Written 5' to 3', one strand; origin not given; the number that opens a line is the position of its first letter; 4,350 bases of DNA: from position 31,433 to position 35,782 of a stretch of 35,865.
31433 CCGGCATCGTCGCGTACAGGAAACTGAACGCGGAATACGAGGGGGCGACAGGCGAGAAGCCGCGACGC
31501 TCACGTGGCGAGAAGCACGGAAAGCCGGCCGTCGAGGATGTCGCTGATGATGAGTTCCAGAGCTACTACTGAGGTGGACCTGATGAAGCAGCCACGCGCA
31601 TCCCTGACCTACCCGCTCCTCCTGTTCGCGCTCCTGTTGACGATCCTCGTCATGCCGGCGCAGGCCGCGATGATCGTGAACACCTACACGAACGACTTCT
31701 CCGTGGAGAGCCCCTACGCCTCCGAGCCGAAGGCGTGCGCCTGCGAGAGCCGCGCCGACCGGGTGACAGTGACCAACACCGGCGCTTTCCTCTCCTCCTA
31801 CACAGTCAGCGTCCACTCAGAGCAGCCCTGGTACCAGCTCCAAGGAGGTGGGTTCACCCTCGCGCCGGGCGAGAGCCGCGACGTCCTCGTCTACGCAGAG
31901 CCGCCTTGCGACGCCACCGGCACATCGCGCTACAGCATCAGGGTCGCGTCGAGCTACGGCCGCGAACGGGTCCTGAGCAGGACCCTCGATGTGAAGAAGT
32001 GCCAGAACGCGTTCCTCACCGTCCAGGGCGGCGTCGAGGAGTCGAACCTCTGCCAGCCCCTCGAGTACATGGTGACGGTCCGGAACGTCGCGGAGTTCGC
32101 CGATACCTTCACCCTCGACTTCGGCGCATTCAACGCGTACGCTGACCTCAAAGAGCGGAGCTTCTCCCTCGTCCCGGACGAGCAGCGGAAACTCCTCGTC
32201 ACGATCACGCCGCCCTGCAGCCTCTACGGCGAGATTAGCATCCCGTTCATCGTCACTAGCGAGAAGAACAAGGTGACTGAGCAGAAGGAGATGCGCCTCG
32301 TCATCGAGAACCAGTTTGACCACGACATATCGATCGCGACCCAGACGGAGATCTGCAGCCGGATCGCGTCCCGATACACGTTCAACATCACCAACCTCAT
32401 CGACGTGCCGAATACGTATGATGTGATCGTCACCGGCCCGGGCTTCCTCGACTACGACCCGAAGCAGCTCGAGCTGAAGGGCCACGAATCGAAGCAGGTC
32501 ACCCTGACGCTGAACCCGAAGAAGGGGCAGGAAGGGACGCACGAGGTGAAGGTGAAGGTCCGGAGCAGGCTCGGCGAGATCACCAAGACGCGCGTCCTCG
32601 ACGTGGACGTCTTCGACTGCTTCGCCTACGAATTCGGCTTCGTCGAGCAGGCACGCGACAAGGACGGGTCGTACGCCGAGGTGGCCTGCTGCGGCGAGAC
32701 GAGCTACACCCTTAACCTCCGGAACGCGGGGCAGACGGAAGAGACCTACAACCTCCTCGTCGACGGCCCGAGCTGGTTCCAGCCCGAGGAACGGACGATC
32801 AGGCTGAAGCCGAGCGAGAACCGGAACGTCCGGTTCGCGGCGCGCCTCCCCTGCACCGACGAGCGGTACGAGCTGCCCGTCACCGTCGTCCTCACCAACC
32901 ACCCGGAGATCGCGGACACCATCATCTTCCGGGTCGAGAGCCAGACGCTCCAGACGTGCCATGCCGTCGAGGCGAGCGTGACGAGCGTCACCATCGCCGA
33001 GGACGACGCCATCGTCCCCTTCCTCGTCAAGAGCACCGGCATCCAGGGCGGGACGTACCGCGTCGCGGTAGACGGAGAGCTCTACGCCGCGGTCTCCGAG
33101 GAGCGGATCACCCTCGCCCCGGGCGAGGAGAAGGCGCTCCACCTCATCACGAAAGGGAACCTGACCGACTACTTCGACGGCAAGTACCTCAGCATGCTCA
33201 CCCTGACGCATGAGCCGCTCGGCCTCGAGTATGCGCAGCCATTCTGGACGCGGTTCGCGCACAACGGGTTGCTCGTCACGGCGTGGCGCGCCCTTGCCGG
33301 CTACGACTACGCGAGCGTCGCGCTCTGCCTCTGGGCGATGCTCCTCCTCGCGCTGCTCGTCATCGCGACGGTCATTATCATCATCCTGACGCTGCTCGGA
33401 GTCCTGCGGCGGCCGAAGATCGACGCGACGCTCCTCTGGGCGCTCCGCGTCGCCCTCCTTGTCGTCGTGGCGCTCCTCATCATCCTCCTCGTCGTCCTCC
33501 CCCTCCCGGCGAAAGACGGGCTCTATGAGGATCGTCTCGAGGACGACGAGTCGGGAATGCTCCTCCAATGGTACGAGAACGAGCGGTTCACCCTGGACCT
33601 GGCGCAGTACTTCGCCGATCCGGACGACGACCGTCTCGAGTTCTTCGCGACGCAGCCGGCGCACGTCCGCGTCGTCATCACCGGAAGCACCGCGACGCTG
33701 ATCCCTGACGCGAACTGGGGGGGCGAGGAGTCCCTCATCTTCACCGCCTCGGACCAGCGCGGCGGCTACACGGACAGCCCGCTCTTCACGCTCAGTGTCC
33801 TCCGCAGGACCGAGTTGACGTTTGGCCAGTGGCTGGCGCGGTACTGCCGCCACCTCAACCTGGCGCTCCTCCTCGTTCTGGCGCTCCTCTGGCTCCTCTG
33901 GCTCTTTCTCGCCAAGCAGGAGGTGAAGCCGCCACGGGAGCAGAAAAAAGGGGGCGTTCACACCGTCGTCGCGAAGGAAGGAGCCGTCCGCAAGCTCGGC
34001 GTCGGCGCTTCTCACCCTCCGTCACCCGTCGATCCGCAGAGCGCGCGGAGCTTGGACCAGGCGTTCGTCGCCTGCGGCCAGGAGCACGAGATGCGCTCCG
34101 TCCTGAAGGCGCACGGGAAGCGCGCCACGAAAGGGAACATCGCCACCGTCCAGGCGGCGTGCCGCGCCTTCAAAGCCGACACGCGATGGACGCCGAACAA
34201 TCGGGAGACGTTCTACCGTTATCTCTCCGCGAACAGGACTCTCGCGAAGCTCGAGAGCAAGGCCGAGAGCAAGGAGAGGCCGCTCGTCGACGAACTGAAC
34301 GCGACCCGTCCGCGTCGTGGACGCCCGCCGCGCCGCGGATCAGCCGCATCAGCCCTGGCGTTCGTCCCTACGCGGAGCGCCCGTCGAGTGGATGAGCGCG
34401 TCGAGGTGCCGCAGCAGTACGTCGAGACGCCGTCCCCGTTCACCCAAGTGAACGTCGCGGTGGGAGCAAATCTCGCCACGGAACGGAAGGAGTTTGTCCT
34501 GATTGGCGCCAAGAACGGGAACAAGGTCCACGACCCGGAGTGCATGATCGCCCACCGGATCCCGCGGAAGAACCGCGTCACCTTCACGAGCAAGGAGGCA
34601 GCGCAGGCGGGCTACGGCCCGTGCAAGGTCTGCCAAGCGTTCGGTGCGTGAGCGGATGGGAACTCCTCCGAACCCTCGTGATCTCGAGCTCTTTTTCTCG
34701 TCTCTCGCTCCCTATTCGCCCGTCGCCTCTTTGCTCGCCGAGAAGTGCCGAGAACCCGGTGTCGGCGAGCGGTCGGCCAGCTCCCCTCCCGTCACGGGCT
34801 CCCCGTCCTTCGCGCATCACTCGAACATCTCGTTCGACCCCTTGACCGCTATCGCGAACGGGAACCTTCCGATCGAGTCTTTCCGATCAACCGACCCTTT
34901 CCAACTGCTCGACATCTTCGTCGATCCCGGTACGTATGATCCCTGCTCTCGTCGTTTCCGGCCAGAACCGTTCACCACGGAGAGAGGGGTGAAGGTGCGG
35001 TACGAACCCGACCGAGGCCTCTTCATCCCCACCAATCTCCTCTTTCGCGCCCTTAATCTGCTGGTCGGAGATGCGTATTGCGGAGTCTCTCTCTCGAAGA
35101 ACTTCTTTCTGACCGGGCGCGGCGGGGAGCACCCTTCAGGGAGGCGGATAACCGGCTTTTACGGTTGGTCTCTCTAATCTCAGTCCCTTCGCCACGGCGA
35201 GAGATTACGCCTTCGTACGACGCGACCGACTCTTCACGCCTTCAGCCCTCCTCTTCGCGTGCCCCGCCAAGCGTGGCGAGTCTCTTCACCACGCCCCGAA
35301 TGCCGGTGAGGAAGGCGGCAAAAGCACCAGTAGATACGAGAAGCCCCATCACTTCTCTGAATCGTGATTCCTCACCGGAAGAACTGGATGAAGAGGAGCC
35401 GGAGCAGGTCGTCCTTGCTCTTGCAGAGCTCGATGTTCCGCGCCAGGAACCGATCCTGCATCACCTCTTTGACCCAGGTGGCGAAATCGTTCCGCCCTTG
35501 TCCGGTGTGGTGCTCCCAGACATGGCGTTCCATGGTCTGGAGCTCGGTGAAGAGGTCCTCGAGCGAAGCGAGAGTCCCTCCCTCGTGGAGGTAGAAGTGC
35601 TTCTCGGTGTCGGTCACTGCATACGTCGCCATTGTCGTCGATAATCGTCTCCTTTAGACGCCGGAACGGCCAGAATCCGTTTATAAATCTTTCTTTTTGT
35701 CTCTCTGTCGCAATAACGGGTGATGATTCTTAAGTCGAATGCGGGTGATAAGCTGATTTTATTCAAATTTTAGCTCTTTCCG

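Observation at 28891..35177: Same-strand surface-protein module directly downstream of the aglB glycosylation island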

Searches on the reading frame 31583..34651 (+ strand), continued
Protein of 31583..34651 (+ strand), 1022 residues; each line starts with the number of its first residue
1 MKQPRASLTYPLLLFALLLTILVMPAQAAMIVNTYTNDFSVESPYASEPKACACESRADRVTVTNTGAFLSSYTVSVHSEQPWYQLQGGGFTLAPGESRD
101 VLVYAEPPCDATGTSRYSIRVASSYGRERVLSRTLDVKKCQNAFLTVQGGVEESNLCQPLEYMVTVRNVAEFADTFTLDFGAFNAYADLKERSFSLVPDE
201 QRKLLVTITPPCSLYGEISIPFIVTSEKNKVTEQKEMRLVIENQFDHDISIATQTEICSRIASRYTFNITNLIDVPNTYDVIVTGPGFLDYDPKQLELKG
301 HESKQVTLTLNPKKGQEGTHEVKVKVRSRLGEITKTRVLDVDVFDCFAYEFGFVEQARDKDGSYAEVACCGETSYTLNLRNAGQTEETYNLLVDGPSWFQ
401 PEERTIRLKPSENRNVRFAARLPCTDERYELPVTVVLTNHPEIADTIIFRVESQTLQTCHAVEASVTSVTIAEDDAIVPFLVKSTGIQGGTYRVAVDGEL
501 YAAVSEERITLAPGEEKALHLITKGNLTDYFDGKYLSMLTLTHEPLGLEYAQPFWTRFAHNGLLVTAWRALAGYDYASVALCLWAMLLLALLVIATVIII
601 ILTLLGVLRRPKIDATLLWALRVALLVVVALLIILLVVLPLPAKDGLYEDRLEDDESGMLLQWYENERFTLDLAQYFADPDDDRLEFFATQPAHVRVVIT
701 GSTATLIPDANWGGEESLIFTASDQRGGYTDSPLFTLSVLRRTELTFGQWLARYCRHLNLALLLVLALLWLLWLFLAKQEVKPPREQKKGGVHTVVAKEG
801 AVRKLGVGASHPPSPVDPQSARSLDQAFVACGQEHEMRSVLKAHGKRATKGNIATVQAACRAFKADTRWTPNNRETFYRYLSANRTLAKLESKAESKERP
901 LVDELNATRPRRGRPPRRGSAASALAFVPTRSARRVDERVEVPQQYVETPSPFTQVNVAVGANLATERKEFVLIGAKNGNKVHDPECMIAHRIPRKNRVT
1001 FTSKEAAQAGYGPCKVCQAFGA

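Call 93: search_protein_families(library=ncbifam, proteins=[L022:6728-7990:+, L024:201-1625:+, L023:9001-11448:+], max_evalue=10)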
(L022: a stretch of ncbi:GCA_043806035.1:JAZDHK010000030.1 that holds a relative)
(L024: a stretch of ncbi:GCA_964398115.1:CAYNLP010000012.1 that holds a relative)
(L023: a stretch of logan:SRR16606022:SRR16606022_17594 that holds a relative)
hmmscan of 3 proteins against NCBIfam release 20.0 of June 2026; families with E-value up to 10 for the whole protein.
L022:6728-7990:+ (420 aa): 4 families
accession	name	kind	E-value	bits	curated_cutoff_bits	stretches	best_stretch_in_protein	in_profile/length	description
NF033506.0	PACE-CTERM-PROT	exception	2.2e-28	99.3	110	1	21-398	223-616/627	putative S-layer protein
TIGR02745.1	ccoG_rdxA_fixG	equivalog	0.014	14.4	316.7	1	280-361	341-422/435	cytochrome c oxidase accessory protein CcoG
NF045849.1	ICE_MMCAP2_0565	equivalog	0.033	13.9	40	1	381-419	14-52/80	Mbov_0395 family pilin-like conjugal transfer protein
TIGR03769.1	P_ac_wall_RPT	domain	0.38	11.3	30.9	1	224-240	10-26/41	TIGR03769 domain-containing protein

L024:201-1625:+ (474 aa): 10 families
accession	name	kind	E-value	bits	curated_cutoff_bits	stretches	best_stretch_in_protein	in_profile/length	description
NF033506.0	PACE-CTERM-PROT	exception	6.8e-16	58.1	110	1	212-452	365-617/627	putative S-layer protein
NF047638.1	throspo3_MtsC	equivalog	2.9e-08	33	350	1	176-229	194-247/428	cell-cell cohesion MYXO-CTERM protein MtsC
NF045500.1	Omp28_seleno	equivalog_domain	2.9e-06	26.9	200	1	174-212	271-309/377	Omp28-related selenoprotein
NF041895.1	choice_anch_V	domain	0.0049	16.9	42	1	316-425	23-130/150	choice-of-anchor V domain-containing protein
TIGR02745.1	ccoG_rdxA_fixG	equivalog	0.0056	15.7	316.7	1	344-421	349-426/435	cytochrome c oxidase accessory protein CcoG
TIGR03900.1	prc_long_Delta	hypoth_equivalog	0.027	12.4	660.95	1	214-312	558-658/973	MXAN_5808 family serine peptidase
TIGR03788.1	marine_srt_targ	equivalog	0.063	11.7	551.65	1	248-337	79-166/629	marine proteobacterial sortase target protein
NF002078.0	PRK00913.2-5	equivalog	0.097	11.2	622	1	385-442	39-93/500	leucyl aminopeptidase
NF007414.0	PRK09952.1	equivalog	0.26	10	538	1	424-463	185-221/438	shikimate transporter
NF053612.1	anchor_PA1041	equivalog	0.32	10.9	250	1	177-254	77-145/236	PA1041 family peptidoglycan-binding anchor lipoprotein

L023:9001-11448:+ (815 aa): 4 families
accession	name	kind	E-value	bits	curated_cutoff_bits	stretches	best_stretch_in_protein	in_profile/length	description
TIGR04154.1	archaeo_STT3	subfamily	0.02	13.2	450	1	599-681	272-354/831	oligosaccharyl transferase, archaeosortase A system-associated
NF012211.1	tand_rpt_95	domain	0.031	14.2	90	1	676-744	3-78/98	tandem-95 repeat protein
NF033218.1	anchor_AmaP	equivalog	0.15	11.8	55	1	12-50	2-35/166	alkaline shock response membrane anchor protein AmaP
NF038247.1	memb_stab_MspA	equivalog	0.87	10.1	70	1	3-35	65-97/102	membrane stabilizing protein MspA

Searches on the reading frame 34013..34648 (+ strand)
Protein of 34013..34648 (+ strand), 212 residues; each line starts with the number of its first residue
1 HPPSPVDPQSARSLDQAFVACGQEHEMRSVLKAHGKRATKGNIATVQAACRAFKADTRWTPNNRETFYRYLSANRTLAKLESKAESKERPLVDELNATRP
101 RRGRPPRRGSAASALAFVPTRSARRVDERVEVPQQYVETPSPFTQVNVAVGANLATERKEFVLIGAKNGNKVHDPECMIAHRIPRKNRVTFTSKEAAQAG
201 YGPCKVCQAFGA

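Call 55: search_protein_families(library=pfam, proteins=[window:34013-34648:+], max_evalue=1)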
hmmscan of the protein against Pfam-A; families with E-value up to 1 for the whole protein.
seq(212 aa): 1 family
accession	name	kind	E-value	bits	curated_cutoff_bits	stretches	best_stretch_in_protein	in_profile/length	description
PF02805.21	Ada_Zn_binding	-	0.00055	20.3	23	1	175-208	30-63/65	Metal binding domain of Ada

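Call 56: search_solved_structures(query=window:34013-34648:+, max_evalue=10, show_alignments=3)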
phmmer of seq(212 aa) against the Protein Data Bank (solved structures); distinct sequences matched with E-value up to 10: 1.
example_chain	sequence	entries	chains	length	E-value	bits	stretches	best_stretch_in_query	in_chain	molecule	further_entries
8gf2_L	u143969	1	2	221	1.3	12.2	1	96-202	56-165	eCR3022.20 Fab light chain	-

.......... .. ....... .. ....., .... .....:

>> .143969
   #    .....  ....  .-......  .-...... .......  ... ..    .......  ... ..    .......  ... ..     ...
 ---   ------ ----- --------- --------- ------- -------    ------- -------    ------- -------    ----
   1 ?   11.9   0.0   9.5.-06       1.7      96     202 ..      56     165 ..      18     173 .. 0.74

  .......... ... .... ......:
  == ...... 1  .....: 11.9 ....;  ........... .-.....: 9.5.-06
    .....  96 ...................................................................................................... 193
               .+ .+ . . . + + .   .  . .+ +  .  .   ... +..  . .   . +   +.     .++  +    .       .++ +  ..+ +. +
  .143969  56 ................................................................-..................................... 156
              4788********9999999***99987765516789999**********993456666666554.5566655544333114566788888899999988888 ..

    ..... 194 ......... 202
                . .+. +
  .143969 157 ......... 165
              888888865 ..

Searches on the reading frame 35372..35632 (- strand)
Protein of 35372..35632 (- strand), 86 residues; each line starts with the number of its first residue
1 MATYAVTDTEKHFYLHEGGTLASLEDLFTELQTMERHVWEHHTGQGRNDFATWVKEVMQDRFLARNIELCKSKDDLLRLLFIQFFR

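Call 6: search_protein_families(library=pfam, proteins=[window:35372-35632:-], max_evalue=0.1)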
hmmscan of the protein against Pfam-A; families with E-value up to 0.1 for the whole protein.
window:35372-35632:- (86 aa): 1 family
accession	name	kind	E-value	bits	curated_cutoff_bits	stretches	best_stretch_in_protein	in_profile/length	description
PF19027.5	DUF5752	-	0.0028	17.5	23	1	45-69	55-79/208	Family of unknown function (DUF5752)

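Call 7: search_protein_families(library=ncbifam, proteins=[window:35372-35632:-], max_evalue=0.1)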
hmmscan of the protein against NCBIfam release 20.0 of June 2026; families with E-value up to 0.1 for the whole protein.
window:35372-35632:- (86 aa): 0 families

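Call 55: search_protein_families(library=pfam, proteins=[window:35372-35632:-], max_evalue=1)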
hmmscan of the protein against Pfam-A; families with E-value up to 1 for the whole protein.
window:35372-35632:- (86 aa): 1 family
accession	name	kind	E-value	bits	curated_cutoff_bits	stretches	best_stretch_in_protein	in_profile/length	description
PF19027.5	DUF5752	-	0.0028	17.5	23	1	45-69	55-79/208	Family of unknown function (DUF5752)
